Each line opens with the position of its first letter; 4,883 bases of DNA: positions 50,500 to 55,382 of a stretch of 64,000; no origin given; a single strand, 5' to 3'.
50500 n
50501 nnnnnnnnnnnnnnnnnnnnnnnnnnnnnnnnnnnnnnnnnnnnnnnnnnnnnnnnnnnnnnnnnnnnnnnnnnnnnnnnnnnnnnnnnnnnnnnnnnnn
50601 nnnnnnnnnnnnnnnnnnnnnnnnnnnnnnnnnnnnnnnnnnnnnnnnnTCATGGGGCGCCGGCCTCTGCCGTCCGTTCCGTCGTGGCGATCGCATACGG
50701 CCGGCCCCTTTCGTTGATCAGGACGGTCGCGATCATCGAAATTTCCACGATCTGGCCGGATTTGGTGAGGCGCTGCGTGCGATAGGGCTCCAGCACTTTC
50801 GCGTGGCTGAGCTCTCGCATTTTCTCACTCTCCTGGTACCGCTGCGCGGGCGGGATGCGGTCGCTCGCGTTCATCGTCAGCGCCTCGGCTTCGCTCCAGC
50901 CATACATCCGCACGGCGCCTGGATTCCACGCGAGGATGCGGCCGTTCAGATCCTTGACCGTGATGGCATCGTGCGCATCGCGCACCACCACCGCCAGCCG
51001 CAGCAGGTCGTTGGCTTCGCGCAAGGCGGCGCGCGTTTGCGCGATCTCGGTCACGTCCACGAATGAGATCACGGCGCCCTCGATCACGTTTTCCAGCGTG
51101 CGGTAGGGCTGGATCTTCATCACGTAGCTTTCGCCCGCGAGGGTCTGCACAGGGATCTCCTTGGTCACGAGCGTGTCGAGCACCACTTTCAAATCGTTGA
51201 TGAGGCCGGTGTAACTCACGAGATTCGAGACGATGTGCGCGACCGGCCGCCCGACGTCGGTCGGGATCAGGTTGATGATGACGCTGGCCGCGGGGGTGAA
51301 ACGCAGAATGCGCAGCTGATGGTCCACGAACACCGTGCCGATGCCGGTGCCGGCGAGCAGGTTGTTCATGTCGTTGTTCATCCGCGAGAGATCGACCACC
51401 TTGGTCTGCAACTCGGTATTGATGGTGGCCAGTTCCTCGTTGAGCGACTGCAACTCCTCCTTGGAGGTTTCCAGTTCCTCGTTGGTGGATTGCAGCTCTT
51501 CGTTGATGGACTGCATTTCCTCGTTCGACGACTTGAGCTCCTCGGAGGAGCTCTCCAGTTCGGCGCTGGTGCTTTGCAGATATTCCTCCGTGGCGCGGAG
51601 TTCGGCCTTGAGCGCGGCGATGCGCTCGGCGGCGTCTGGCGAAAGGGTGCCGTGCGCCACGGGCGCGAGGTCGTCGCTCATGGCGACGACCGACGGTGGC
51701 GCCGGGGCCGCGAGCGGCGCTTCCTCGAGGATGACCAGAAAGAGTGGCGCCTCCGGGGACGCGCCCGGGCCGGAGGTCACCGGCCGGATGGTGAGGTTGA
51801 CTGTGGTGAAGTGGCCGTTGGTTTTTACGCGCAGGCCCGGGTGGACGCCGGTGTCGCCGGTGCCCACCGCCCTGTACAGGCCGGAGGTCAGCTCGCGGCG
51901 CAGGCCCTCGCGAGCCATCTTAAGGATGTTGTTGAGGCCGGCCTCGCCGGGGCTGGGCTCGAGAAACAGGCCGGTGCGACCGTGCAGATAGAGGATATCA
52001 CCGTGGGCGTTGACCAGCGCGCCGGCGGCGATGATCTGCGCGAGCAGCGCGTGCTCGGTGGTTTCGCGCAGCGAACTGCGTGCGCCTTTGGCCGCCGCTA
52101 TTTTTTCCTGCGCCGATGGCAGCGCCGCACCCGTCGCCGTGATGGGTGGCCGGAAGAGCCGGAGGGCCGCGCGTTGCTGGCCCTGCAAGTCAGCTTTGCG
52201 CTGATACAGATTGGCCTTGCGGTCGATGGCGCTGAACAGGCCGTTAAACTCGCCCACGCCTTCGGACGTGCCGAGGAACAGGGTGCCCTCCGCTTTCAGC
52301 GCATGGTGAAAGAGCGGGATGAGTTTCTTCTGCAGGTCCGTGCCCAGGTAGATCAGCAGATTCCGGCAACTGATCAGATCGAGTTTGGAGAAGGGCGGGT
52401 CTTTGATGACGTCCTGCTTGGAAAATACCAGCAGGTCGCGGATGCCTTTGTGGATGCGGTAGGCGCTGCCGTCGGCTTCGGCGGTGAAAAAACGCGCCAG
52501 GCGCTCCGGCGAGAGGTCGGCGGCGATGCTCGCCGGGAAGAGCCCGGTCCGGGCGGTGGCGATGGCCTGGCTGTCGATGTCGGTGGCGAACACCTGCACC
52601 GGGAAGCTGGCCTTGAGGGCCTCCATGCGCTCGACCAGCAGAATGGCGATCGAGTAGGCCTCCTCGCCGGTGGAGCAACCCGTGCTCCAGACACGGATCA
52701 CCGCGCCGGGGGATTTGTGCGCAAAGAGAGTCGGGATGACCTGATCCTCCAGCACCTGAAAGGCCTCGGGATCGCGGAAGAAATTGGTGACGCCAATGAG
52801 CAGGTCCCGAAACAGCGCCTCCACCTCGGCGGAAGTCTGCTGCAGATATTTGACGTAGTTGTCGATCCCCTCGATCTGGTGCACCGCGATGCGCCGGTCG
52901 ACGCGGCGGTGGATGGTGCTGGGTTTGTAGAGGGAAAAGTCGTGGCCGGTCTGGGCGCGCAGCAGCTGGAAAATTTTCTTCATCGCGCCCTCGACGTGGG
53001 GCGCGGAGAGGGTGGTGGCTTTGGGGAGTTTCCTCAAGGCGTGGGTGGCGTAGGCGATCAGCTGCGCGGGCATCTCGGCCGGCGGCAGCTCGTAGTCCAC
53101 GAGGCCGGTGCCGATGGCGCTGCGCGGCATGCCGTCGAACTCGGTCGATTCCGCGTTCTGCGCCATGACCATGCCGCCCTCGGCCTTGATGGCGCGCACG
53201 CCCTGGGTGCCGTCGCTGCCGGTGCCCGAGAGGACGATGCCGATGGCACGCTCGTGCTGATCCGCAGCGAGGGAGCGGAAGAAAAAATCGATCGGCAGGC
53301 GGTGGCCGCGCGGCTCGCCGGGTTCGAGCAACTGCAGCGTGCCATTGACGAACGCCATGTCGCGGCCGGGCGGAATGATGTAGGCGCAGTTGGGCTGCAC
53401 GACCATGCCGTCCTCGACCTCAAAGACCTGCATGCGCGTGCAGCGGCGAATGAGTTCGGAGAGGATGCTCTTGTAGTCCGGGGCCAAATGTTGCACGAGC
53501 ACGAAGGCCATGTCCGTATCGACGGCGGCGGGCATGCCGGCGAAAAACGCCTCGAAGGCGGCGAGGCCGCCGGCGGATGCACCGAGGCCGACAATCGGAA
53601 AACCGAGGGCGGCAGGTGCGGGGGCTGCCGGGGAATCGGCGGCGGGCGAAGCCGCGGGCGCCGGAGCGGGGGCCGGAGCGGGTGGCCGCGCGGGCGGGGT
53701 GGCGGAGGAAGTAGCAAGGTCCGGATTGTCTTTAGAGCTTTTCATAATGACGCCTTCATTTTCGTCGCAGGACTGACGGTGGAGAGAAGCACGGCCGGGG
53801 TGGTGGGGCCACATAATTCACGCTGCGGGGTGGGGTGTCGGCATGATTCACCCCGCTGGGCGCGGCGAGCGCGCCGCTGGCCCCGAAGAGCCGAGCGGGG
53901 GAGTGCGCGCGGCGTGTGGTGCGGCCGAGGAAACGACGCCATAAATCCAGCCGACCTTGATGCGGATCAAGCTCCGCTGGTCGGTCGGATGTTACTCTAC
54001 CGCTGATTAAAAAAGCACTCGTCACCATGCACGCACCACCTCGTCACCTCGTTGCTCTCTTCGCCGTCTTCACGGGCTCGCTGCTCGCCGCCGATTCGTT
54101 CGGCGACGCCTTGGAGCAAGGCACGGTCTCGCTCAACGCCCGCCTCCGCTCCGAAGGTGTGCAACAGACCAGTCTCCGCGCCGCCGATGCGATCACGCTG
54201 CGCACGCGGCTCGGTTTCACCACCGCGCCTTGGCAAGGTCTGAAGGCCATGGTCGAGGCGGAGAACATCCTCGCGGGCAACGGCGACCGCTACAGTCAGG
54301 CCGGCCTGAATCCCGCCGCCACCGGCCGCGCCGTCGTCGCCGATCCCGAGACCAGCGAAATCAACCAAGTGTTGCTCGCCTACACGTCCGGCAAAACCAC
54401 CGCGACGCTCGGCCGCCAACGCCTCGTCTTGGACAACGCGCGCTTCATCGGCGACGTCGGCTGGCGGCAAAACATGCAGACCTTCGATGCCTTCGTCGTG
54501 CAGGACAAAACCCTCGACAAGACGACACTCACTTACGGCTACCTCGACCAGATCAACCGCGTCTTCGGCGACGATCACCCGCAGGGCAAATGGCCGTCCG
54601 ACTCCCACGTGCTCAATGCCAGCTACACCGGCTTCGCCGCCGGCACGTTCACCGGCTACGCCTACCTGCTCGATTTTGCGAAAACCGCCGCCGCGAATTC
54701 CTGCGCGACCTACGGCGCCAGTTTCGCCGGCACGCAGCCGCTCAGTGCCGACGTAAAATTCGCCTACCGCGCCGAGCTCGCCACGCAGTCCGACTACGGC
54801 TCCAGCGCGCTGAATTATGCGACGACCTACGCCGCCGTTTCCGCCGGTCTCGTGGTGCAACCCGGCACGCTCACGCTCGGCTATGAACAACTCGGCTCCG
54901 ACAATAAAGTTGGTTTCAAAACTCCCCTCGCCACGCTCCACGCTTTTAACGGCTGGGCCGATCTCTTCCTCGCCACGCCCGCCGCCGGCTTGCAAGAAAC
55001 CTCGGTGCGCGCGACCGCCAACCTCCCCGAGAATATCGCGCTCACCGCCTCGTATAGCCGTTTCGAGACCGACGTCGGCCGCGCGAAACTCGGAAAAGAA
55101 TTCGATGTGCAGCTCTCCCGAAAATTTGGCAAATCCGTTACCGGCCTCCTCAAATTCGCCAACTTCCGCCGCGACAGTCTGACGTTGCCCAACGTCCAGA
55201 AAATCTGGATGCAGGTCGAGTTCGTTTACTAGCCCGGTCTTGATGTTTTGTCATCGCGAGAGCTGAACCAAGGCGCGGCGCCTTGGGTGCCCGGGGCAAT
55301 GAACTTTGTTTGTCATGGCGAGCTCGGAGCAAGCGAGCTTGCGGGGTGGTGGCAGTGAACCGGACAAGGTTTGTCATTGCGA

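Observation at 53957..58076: Three FNR/Dnr-type boxes at identical class-II spacing define a compact regulon (porin, NirK-like gene, atypical oxidase operon)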

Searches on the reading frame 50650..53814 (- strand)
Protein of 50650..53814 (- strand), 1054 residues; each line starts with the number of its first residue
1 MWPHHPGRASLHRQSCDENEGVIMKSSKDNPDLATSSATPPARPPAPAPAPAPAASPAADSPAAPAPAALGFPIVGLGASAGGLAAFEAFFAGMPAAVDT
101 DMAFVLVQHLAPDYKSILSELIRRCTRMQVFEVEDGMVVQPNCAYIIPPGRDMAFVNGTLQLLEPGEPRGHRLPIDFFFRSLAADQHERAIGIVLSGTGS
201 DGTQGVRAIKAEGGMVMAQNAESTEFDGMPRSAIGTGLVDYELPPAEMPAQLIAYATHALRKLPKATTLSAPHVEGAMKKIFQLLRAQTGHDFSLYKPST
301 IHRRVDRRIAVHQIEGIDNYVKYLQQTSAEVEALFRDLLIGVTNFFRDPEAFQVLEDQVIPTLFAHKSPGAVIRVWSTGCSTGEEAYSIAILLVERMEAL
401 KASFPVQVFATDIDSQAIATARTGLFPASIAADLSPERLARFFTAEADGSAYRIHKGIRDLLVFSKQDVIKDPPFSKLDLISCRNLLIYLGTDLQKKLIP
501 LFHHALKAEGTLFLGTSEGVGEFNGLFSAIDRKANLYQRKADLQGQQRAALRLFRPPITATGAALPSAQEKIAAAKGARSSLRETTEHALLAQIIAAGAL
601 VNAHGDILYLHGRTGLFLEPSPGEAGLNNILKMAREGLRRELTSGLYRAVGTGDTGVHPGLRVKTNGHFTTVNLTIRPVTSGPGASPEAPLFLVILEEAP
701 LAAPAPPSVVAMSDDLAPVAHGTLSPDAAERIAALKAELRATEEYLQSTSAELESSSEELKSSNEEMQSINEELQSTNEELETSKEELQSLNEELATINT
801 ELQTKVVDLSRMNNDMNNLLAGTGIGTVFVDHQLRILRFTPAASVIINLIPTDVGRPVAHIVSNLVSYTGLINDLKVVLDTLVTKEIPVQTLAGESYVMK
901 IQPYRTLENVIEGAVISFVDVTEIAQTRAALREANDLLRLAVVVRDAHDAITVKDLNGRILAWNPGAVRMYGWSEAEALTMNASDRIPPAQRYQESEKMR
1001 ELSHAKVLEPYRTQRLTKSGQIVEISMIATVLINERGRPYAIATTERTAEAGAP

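Call 8: search_protein_families(library=pfam, proteins=[window:50650-53814:-], max_evalue=0.01)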
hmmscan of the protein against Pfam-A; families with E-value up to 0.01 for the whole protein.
window:50650-53814:- (1054 aa): 17 families
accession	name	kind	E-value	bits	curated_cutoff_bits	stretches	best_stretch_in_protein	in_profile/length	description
PF01339.22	CheB_methylest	-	4.3e-55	186.6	24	1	75-252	1-174/174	CheB methylesterase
PF01739.24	CheR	-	7.9e-51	172.7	27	1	342-531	2-190/195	CheR methyltransferase, SAM binding domain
PF13596.12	PAS_10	-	1.4e-25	90.4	22.1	1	816-922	1-106/106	PAS domain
PF03705.20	CheR_N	-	1.6e-14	53.7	27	1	279-326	4-51/53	CheR methyltransferase, all-alpha domain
PF00989.32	PAS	-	3.4e-11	43.6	22.6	1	940-1041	3-106/113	PAS fold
PF08448.16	PAS_4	-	1.3e-06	29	23.1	1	948-1005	5-62/110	PAS fold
PF13426.13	PAS_9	-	1.9e-05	25.3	27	1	949-1041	2-93/103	PAS domain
PF10473.14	CENP-F_leu_zip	-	0.00042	20.8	34.5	1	730-820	24-110/140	Leucine-rich repeats of kinetochore protein Cenp-F/LEK1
PF06818.20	Fez1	-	0.00063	20.7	34.4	1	730-807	31-108/199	Fez1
PF08614.16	ATG16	-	0.00076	20.1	33.7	1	729-803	101-175/200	Autophagy protein 16 (ATG16)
PF13188.13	PAS_8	-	0.0011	19.3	21.8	1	939-989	2-52/65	PAS domain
PF08447.18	PAS_3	-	0.0014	19.3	25.6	1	961-1043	2-86/89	PAS fold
PF15905.10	HMMR_N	-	0.0022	18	30.1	1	729-819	198-284/330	Hyaluronan mediated motility receptor N-terminal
PF09787.14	Golgin_A5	-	0.0037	17.3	31.7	1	730-818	68-153/305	Golgin subfamily A member 5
PF04108.17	ATG17_like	-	0.0068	16.4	43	0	739-816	196-277/355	Autophagy protein ATG17-like domain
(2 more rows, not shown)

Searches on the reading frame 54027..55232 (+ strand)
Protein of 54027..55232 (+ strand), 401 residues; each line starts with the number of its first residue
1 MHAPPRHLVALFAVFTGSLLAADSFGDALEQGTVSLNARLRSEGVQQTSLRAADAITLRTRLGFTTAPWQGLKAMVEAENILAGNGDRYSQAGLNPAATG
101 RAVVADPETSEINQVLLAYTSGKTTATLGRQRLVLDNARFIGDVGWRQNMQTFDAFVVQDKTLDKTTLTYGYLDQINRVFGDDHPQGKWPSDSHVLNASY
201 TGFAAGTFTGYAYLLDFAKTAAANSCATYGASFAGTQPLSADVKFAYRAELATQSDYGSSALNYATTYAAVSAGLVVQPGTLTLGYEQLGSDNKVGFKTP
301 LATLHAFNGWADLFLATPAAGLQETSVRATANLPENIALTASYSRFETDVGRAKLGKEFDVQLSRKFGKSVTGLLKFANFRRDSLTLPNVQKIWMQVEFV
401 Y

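Call 8: search_protein_families(library=pfam, proteins=[window:54027-55232:+], max_evalue=0.01)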
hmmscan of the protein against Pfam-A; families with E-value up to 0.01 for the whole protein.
window:54027-55232:+ (401 aa): 1 family
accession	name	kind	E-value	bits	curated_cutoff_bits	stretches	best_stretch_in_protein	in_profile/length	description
PF13372.12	Alginate_exp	-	2.7e-05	23.6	25.2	1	101-159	67-129/395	Alginate export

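Call 9: search_protein_families(library=ncbifam, proteins=[window:54027-55232:+], max_evalue=0.01)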
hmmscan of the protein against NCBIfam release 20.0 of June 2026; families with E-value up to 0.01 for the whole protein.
window:54027-55232:+ (401 aa): 0 families

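Call 73: search_solved_structures(query=window:54027-55232:+, max_evalue=1)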
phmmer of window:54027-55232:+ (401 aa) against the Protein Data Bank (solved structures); distinct sequences matched with E-value up to 1: 8.
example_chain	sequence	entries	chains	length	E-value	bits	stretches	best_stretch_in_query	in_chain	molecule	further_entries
8cgn_B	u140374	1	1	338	0.0012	21.2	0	290-378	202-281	60S ribosomal protein L17-A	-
4v7h_BN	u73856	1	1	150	0.41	12.9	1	290-379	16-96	60S ribosomal protein L17(A)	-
6qik_U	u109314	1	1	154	0.43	12.8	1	290-379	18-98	60S ribosomal protein L17-A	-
4v6i_BV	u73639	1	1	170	0.57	12.4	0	290-379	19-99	60S ribosomal protein rpL17 (L22p)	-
7mpi_AP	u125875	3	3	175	0.61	12.3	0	290-379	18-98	60S ribosomal protein L17-A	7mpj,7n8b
6woo_P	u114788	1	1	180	0.66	12.2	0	290-379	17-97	uL22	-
4u3m_M7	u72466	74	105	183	0.68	12.2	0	290-379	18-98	60S ribosomal protein L17-A | Large ribosomal subunit protein uL22A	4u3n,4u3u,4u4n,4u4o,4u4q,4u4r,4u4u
2ww9_I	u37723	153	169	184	0.69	12.2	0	290-379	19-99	60S RIBOSOMAL PROTEIN L17-A | 60S ribosomal protein L17 | UL22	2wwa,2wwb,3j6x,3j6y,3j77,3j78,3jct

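Call 75: find_homologous_proteins(query=window:54027-55232:+, max_evalue=0.00001)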
Query window:54027-55232:+ (401 aa): 4168 proteins with E <= 0.00001 among 8000 candidates; the best 120 are listed.
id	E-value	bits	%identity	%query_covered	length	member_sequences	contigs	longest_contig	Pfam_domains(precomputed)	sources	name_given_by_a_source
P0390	2.1e-258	874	99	100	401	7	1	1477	-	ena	-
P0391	1.9e-233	792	90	100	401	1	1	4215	PF13372.13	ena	-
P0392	5.0e-220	748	88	95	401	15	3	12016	PF13372.13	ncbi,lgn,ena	-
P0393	8.7e-220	747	85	100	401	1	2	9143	PF13372.13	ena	-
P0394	1.6e-219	747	86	100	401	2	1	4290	PF13372.13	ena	-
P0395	4.5e-216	735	83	98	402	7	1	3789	PF13372.13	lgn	-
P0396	2.6e-211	720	83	98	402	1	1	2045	PF13372.13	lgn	-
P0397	5.2e-211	719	85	95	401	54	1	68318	PF13372.13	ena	-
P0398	1.3e-210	717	84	96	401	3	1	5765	PF13372.13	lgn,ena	-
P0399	1.4e-210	717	84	96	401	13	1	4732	PF13372.13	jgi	jgi:hypothetical protein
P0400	4.8e-210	715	83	96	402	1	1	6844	PF13372.13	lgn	-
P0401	1.1e-208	711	83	96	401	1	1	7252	PF13372.13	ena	-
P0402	5.8e-207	705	83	96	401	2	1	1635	PF13372.13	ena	-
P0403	1.1e-201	688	81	96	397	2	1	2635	PF13372.13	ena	-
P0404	5.7e-199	679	79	98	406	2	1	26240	PF13372.13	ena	-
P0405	5.8e-199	679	77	95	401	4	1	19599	PF13372.13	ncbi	-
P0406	3.1e-197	673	78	98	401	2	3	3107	PF13372.13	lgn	-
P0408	1.8e-193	661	75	100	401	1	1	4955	PF13372.13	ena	-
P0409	9.6e-189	645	74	100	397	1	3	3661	PF13372.13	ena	-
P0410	4.9e-186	636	78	93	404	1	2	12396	PF13372.13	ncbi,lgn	-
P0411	2.0e-183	628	74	95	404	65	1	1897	PF13372.13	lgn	-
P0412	2.6e-183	627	76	94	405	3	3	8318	PF13372.13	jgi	jgi:hypothetical protein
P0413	2.3e-181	621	73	98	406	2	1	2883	PF13372.13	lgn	-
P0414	2.9e-181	621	75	95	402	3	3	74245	PF13372.13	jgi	jgi:hypothetical protein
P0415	7.7e-181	619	75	93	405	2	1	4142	PF13372.13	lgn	-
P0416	2.7e-180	617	70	100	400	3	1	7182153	PF13372.13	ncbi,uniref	ncbi:hypothetical protein [Horticoccus sp. 23ND18S-11]|uniref:hypothetical protein n=1 Tax=Horticocc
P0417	4.1e-179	614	73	95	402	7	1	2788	PF13372.13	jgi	-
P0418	4.9e-179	613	72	98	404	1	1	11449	PF13372.13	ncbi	-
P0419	4.5e-177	607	70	100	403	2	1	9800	PF13372.13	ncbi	-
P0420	3.6e-176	604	73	94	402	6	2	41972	PF13372.13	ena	-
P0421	1.6e-175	602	72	94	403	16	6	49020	PF13372.13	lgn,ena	-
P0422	1.0e-174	599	72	95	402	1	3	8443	PF13372.13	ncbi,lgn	-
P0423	2.3e-174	598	72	94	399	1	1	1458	PF13372.13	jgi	jgi:hypothetical protein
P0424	8.9e-174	596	73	92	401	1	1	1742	PF13372.13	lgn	-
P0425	4.5e-173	594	66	100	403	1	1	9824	PF13372.13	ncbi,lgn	-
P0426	7.8e-173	593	71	96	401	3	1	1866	PF13372.13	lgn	-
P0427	1.2e-172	592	67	100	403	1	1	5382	PF13372.13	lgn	-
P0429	1.7e-172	592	71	94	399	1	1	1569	PF13372.13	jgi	jgi:hypothetical protein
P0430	2.1e-172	591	69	98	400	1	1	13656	PF13372.13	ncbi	-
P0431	2.3e-172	591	69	95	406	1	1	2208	PF13372.13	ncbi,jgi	jgi:hypothetical protein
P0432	3.2e-172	591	72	94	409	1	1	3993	PF13372.13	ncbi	-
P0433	4.5e-172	590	71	94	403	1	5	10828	PF13372.13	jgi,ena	-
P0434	5.9e-172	590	72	94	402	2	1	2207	PF13372.13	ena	-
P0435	1.0e-170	586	69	99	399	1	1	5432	PF13372.13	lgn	-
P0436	5.1e-170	584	68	99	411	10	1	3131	PF13372.13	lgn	-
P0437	6.2e-170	583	71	95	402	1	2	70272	PF13372.13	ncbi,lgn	-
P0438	2.5e-169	581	71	93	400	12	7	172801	PF13372.13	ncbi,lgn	ncbi:MAG TPA: alginate export family protein [Opitutaceae bacterium]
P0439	3.1e-169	581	70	96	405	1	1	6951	PF13372.13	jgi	jgi:hypothetical protein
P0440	7.0e-169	580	70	94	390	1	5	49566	PF13372.13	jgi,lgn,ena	jgi:hypothetical protein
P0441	1.1e-168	579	69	96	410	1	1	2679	PF13372.13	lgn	-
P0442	1.9e-168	578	68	98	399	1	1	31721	PF13372.13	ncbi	-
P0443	2.7e-168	578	70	93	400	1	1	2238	PF13372.13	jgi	jgi:hypothetical protein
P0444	5.5e-168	577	71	93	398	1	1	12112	PF13372.13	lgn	-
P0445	9.6e-168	576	70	94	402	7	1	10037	PF13372.13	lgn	-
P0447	3.1e-167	574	68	96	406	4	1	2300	PF13372.13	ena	-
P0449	5.1e-167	574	69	93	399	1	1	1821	PF13372.13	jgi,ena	-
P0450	1.0e-166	573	69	94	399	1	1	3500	PF13372.13,PF05538.18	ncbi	-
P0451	1.0e-166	573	69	94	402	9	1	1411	PF13372.13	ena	-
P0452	1.3e-166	572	70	94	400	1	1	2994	PF13372.13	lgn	-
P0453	4.1e-166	571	70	94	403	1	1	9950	PF13372.13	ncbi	-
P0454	4.2e-166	571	70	93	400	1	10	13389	PF13372.13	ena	-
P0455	4.6e-166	571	70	93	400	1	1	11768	PF13372.13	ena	-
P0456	4.9e-166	571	70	94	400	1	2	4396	PF13372.13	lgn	-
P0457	8.3e-166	570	69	94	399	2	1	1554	PF13372.13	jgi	-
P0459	1.4e-165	569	69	93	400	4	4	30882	PF13372.13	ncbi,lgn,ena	-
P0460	1.5e-165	569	68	96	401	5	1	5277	PF13372.13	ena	-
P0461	1.8e-165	569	69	94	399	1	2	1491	PF13372.13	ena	-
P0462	2.5e-165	568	66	98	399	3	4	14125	PF13372.13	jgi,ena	-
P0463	2.9e-165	568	66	98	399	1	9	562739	PF13372.13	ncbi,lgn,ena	-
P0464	3.4e-165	568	67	97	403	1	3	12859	PF13372.13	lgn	-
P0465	3.9e-165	568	67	98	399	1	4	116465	PF13372.13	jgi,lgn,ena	-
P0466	5.0e-165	567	69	94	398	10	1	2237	PF13372.13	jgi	jgi:hypothetical protein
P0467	7.1e-165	567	67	99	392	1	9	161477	PF13372.13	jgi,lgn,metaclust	metaclust:\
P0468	7.5e-165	567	70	94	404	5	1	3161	PF13372.13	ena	-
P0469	9.2e-165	566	66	98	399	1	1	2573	PF13372.13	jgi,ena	-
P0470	1.1e-164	566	68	94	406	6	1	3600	PF13372.13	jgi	jgi:hypothetical protein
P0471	1.1e-164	566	70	94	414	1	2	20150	PF13372.13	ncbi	-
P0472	1.9e-164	565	65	100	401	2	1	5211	PF13372.13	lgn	-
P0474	2.3e-164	565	66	98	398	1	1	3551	PF13372.13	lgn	-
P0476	3.7e-164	564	67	96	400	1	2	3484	PF13372.13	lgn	-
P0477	5.7e-164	564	68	94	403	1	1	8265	PF13372.13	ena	-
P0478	6.8e-164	563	68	93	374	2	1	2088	PF13372.13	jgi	jgi:hypothetical protein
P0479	1.0e-163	563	66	99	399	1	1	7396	PF13372.13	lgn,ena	-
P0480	1.1e-163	563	67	94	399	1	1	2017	PF13372.13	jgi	jgi:hypothetical protein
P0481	1.6e-163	562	65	99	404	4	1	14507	PF13372.13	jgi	jgi:hypothetical protein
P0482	3.0e-163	561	66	99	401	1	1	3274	PF13372.13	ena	-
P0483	3.4e-163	561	68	94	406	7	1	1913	PF13372.13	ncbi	-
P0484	4.0e-163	561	67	94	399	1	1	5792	PF13372.13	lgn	-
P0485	6.7e-163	560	67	99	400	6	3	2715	PF13372.13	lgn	-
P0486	9.8e-163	560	66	99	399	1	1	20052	PF13372.13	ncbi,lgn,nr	ncbi:MAG: alginate export family protein [Candidatus Didemnitutus sp.]|nr:alginate export family pro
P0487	1.0e-162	560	66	94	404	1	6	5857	PF13372.13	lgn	-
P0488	1.8e-162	559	67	98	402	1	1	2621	PF13372.13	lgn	-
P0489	2.5e-162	558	68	94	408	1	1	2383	PF13372.13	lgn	-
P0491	3.2e-162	558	66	98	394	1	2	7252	PF13372.13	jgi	jgi:hypothetical protein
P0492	3.2e-162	558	67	98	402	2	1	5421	PF13372.13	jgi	jgi:hypothetical protein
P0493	3.7e-162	558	67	97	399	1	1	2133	PF13372.13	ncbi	ncbi:MAG: alginate export family protein [Opitutaceae bacterium]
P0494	3.8e-162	558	70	94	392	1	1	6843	PF13372.13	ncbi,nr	ncbi:MAG: alginate export family protein [Opitutae bacterium]|nr:alginate export family protein [Opi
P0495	5.7e-162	557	68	95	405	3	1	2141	PF13372.13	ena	-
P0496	6.1e-162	557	69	94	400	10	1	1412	PF13372.13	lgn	-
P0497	6.1e-162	557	69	92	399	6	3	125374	PF13372.13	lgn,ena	-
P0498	6.4e-162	557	69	94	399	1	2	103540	PF13372.13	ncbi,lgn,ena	-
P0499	2.8e-161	555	67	93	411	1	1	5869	PF13372.13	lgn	-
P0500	3.0e-161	555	69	92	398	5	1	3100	PF13372.13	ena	-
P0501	4.9e-161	554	65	98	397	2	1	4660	PF13372.13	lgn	-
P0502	7.0e-161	554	67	94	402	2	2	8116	PF13372.13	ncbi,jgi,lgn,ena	-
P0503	8.7e-161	553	67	93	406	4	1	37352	PF13372.13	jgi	-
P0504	9.4e-161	553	67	93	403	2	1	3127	PF13372.13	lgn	-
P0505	9.6e-161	553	68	93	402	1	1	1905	PF13372.13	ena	-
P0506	1.2e-160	553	69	94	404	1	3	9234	PF13372.13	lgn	-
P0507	1.5e-160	552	66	93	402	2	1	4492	PF13372.13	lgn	-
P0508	2.6e-160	552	68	94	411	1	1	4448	PF13372.13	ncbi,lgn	-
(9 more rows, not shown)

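Call 87: find_encoding_contigs(protein=P0416, flank=10000, max_places=2)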
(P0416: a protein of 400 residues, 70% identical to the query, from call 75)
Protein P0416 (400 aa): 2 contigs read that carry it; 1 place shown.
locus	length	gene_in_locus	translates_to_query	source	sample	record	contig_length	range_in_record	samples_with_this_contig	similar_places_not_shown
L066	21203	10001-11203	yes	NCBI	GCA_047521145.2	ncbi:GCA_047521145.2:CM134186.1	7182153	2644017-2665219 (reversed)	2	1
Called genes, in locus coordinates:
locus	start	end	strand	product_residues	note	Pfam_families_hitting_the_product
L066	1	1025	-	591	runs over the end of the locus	PF17389:Bac_rhamnosid6H, PF17390:Bac_rhamnosid_C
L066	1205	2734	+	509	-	PF00884:Sulfatase, PF01663:Phosphodiest (faint), PF16347:SGSH_C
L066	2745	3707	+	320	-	-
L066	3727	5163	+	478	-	PF00884:Sulfatase, PF16347:SGSH_C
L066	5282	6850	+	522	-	PF00884:Sulfatase, PF01663:Phosphodiest, PF16347:SGSH_C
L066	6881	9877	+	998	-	-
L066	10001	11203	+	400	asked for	PF13372:Alginate_exp (weak)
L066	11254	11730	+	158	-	PF03264:Cytochrom_NNT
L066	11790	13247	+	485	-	PF02335:Cytochrom_C552, PF14522:Cytochrome_C7 (faint)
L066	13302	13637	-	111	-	-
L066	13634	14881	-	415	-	PF00174:Oxidored_molyb, PF03404:Mo-co_dimer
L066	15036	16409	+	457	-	PF01408:GFO_IDH_MocA, PF19051:GFO_IDH_MocA_C2, PF22725:GFO_IDH_MocA_C3 (faint)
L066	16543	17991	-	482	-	PF00884:Sulfatase, PF01663:Phosphodiest (faint), PF16347:SGSH_C (weak)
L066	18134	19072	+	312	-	-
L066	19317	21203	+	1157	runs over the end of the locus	PF26300:PEPCK_PPi_lobe_2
